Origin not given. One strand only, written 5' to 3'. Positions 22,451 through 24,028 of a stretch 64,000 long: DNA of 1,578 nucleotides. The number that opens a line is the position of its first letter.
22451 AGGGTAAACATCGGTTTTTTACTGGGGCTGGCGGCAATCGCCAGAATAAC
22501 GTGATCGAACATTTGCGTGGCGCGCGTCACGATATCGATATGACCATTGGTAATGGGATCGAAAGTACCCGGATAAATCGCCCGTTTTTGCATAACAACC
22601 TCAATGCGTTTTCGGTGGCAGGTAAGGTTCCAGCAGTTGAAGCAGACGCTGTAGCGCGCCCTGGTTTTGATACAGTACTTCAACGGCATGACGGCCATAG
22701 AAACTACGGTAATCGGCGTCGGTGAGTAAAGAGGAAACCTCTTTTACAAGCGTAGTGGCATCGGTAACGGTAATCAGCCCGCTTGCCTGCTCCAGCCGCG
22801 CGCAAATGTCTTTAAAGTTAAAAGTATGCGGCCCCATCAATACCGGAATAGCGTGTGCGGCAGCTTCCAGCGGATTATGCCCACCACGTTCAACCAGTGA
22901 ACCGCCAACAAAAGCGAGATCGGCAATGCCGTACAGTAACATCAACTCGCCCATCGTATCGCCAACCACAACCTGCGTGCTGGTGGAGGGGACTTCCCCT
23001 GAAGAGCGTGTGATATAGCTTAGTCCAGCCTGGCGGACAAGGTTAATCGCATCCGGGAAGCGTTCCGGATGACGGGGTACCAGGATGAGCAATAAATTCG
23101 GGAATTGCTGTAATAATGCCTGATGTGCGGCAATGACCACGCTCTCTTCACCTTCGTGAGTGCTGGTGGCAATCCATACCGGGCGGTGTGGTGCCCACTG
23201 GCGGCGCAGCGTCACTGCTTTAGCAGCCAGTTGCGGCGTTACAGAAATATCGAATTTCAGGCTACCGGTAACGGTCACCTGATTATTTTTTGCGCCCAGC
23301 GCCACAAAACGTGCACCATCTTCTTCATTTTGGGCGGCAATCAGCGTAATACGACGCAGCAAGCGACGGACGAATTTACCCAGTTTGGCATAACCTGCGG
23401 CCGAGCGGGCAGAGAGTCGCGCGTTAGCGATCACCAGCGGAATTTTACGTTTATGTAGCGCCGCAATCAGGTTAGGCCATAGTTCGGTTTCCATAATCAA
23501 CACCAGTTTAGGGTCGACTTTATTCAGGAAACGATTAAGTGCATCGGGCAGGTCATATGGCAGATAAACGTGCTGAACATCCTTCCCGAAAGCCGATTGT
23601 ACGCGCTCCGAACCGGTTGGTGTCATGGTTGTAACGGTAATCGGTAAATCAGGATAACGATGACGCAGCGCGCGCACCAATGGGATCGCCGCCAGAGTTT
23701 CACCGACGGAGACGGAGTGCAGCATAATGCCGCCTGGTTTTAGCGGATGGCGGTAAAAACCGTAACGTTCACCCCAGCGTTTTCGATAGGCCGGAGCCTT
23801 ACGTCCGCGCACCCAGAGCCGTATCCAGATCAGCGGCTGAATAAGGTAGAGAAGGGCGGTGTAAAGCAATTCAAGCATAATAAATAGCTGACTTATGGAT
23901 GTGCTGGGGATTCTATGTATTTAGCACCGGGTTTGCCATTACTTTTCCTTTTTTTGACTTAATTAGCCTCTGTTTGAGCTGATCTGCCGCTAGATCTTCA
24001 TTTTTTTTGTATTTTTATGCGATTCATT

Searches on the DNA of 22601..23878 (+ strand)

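Call 46: search_dna_similar(query=window:22601-23878:+, collection=ecoli_genomes, mode=near, rows=spread, max_rows=60)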
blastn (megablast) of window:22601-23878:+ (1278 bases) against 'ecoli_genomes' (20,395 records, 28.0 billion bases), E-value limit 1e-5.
Records with a match: 5426; places in all: 5426; records where one place covers at least 80% of the query: 5425.
Genomes with a match: 5425 of 5426; with a place that covers at least 80% of the query: 5425. Places per genome that has any: lowest 1, median 1, highest 2. On chromosomes: 5425 places; on plasmids: 1.
Best place of each record, by identity: >=99% 482; 95-99% 4943; 90-95% 1.
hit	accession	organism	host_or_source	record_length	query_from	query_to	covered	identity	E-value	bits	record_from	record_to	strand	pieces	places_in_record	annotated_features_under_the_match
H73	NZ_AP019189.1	Escherichia coli strain M217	Homo sapiens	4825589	1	1278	100%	100.0%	0e+0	2361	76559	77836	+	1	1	waaA: lipid IV(A) 3-deoxy-D-manno-octulosonic acid transferase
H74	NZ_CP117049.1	Escherichia coli strain MLI106K2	Homo sapiens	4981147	1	1278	100%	100.0%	0e+0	2361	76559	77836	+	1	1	waaA: lipid IV(A) 3-deoxy-D-manno-octulosonic acid transferase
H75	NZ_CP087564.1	Escherichia coli strain CM2010-0578/1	chicken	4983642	1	1278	100%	100.0%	0e+0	2361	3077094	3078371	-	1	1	waaA: lipid IV(A) 3-deoxy-D-manno-octulosonic acid transferase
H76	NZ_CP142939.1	Escherichia coli strain B20127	seawater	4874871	1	1278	100%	100.0%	0e+0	2361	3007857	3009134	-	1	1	waaA: lipid IV(A) 3-deoxy-D-manno-octulosonic acid transferase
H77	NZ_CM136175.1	Escherichia coli strain PRO_A-1374-6M-A_ESBL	Homo sapiens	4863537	1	1278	100%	100.0%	0e+0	2361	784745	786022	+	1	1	waaA: lipid IV(A) 3-deoxy-D-manno-octulosonic acid transferase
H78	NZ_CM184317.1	Escherichia coli strain C21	companion animal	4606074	1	1278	100%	100.0%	0e+0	2361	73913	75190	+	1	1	waaA: lipid IV(A) 3-deoxy-D-manno-octulosonic acid transferase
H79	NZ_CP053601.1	Escherichia coli BL21 strain BL21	not applicable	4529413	1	1278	100%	98.5%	0e+0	2255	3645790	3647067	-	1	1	waaA: lipid IV(A) 3-deoxy-D-manno-octulosonic acid transferase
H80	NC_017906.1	Escherichia coli Xuzhou21 strain Xuzhou21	-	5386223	1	1278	100%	98.4%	0e+0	2250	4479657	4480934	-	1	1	waaA: lipid IV(A) 3-deoxy-D-manno-octulosonic acid transferase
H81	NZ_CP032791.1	Escherichia coli strain NZRM4165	Homo sapiens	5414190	1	1278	100%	98.4%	0e+0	2250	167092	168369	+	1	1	waaA: lipid IV(A) 3-deoxy-D-manno-octulosonic acid transferase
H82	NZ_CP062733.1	Escherichia coli O157:H7 strain Z1767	Bovine Faeces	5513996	1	1278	100%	98.4%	0e+0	2250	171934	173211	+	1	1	waaA: lipid IV(A) 3-deoxy-D-manno-octulosonic acid transferase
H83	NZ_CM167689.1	Escherichia coli strain NCCP 13906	Homo sapiens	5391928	1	1278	100%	98.4%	0e+0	2250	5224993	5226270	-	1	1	waaA: lipid IV(A) 3-deoxy-D-manno-octulosonic acid transferase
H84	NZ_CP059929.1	Escherichia coli strain 162.2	Turkey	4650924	1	1278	100%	98.4%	0e+0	2244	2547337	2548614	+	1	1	waaA: lipid IV(A) 3-deoxy-D-manno-octulosonic acid transferase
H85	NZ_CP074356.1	Escherichia coli strain XJ6.1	bovine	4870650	1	1278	100%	98.4%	0e+0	2244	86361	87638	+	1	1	waaA: lipid IV(A) 3-deoxy-D-manno-octulosonic acid transferase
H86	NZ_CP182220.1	Escherichia coli strain CD45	rabbit farm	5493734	1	1278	100%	98.4%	0e+0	2244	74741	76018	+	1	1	waaA: lipid IV(A) 3-deoxy-D-manno-octulosonic acid transferase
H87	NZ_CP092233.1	Escherichia coli strain M37H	river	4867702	1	1278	100%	98.4%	0e+0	2244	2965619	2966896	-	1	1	waaA: lipid IV(A) 3-deoxy-D-manno-octulosonic acid transferase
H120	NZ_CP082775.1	Escherichia coli O25:H4 strain CU568-3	Homo sapiens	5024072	1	1278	100%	97.9%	0e+0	2211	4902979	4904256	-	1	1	waaA: lipid IV(A) 3-deoxy-D-manno-octulosonic acid transferase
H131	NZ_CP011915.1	Escherichia coli strain PSUO2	Gallus gallus domesticus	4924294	1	1278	100%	97.7%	0e+0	2194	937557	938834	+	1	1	waaA: lipid IV(A) 3-deoxy-D-manno-octulosonic acid transferase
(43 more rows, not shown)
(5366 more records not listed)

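Call 47: get_annotated_region(hit=H82, flank=13000)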
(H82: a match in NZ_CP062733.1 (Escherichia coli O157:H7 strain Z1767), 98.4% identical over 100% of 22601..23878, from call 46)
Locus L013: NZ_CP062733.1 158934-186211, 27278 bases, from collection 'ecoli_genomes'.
description: Escherichia coli O157:H7 strain Z1767 chromosome, complete genome
organism: Escherichia coli O157:H7 strain Z1767 (NCBI taxid 83334)
replicon: chromosome; assembly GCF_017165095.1
host: -; source: Bovine Faeces; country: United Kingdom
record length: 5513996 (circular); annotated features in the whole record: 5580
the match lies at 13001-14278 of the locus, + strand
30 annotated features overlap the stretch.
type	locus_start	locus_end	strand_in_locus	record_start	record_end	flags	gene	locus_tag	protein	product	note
CDS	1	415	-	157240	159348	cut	spoT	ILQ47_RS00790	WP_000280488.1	bifunctional GTP diphosphokinase/guanosine-3',5'-bis pyrophosphate 3'-pyrophosphohydrolase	-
CDS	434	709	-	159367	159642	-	rpoZ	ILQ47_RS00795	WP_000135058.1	DNA-directed RNA polymerase subunit omega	-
CDS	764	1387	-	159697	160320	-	gmk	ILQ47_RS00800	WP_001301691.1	guanylate kinase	-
CDS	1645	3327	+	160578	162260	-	ligB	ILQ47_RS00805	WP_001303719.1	NAD-dependent DNA ligase LigB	-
CDS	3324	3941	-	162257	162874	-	yicG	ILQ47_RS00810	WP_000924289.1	trimeric intracellular cation channel family protein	-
CDS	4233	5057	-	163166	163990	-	dinD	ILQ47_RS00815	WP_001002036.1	DNA damage-inducible protein D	-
CDS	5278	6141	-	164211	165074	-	yicC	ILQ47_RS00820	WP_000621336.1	YicC/YloC family endoribonuclease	-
CDS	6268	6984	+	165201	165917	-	rph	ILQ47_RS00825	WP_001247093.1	ribonuclease PH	-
CDS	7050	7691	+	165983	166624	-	pyrE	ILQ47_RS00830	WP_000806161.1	orotate phosphoribosyltransferase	-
CDS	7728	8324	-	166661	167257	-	slmA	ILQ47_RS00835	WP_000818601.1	nucleoid occlusion factor SlmA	-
CDS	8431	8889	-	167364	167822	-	dut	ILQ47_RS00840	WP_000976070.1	dUTP diphosphatase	-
CDS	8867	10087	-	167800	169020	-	coaBC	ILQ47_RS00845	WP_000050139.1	bifunctional phosphopantothenoylcysteine decarboxylase/phosphopantothenate--cysteine ligase CoaBC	-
CDS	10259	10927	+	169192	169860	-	radC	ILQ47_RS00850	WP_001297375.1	RadC family protein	-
CDS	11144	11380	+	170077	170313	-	rpmB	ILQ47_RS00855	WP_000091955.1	50S ribosomal protein L28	-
CDS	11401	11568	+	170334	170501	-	rpmG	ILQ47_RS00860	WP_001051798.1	50S ribosomal protein L33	-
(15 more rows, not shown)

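Call 48: get_annotated_region(hit=H120, flank=13000)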
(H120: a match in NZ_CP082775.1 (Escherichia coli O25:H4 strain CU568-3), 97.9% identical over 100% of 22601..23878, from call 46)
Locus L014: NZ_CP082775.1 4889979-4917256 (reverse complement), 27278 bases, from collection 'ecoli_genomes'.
description: Escherichia coli O25:H4 strain CU568-3 chromosome, complete genome
organism: Escherichia coli O25:H4 strain CU568-3 (NCBI taxid 2067421)
replicon: chromosome; assembly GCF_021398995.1
host: Homo sapiens; source: stool; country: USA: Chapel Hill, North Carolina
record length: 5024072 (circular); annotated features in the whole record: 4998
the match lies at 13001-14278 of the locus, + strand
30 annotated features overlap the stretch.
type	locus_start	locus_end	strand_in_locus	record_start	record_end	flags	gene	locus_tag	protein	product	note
CDS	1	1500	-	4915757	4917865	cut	spoT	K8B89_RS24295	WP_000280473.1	bifunctional GTP diphosphokinase/guanosine-3',5'-bis pyrophosphate 3'-pyrophosphohydrolase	-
CDS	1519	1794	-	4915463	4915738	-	rpoZ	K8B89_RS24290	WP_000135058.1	DNA-directed RNA polymerase subunit omega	-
CDS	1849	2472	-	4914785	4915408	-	gmk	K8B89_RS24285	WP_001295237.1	guanylate kinase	-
CDS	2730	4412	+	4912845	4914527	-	ligB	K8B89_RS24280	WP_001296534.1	NAD-dependent DNA ligase LigB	-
CDS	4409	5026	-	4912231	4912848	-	yicG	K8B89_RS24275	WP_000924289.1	trimeric intracellular cation channel family protein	-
CDS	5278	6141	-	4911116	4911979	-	yicC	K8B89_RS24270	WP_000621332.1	YicC/YloC family endoribonuclease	-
CDS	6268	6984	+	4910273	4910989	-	rph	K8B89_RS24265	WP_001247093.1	ribonuclease PH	-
CDS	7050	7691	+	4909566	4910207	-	pyrE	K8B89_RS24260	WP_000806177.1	orotate phosphoribosyltransferase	-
CDS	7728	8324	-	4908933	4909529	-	slmA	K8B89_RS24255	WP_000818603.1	nucleoid occlusion factor SlmA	-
CDS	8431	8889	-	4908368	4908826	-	dut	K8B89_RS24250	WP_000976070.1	dUTP diphosphatase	-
CDS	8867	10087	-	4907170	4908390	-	coaBC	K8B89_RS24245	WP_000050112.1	bifunctional phosphopantothenoylcysteine decarboxylase/phosphopantothenate--cysteine ligase CoaBC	-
CDS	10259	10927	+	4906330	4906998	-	radC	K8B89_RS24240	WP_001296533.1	RadC family protein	-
CDS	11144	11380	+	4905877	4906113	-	rpmB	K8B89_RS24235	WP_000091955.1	50S ribosomal protein L28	-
CDS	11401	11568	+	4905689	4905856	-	rpmG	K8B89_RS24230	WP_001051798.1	50S ribosomal protein L33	-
CDS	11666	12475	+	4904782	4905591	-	mutM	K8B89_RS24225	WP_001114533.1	bifunctional DNA-formamidopyrimidine glycosylase/DNA-(apurinic or apyrimidinic site) lyase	-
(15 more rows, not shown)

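Call 49: get_annotated_region(hit=H131, flank=12000)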
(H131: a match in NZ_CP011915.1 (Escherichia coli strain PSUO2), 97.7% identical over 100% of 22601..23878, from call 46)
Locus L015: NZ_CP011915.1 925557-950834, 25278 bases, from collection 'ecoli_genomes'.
description: Escherichia coli strain PSUO2 chromosome, complete genome
organism: Escherichia coli strain PSUO2 (NCBI taxid 562)
replicon: chromosome; assembly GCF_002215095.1
host: Gallus gallus domesticus; source: peritoneal cavity; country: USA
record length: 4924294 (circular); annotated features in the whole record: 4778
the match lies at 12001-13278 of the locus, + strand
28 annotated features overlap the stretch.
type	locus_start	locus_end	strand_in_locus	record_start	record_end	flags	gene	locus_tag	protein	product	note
CDS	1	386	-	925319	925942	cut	gmk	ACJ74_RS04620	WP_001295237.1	guanylate kinase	-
CDS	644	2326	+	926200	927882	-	ligB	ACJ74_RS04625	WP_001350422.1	NAD-dependent DNA ligase LigB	-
CDS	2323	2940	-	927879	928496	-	yicG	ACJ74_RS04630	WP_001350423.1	trimeric intracellular cation channel family protein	-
CDS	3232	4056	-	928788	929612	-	dinD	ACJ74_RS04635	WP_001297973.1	DNA damage-inducible protein D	-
CDS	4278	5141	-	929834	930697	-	yicC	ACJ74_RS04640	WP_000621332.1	YicC/YloC family endoribonuclease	-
CDS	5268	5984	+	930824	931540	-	rph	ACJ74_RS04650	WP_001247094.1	ribonuclease PH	-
CDS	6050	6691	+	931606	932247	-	pyrE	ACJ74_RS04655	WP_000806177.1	orotate phosphoribosyltransferase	-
CDS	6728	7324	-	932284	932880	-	slmA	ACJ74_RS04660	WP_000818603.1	nucleoid occlusion factor SlmA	-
CDS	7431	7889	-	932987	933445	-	dut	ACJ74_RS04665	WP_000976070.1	dUTP diphosphatase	-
CDS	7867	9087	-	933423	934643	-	coaBC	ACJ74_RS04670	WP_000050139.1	bifunctional phosphopantothenoylcysteine decarboxylase/phosphopantothenate--cysteine ligase CoaBC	-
CDS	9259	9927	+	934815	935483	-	radC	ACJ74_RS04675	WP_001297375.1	RadC family protein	-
CDS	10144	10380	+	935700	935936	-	rpmB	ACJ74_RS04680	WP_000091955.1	50S ribosomal protein L28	-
CDS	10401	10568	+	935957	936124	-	rpmG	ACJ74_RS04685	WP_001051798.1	50S ribosomal protein L33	-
CDS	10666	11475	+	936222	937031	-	mutM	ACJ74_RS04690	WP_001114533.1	bifunctional DNA-formamidopyrimidine glycosylase/DNA-(apurinic or apyrimidinic site) lyase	-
CDS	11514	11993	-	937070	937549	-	coaD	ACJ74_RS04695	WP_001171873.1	pantetheine-phosphate adenylyltransferase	-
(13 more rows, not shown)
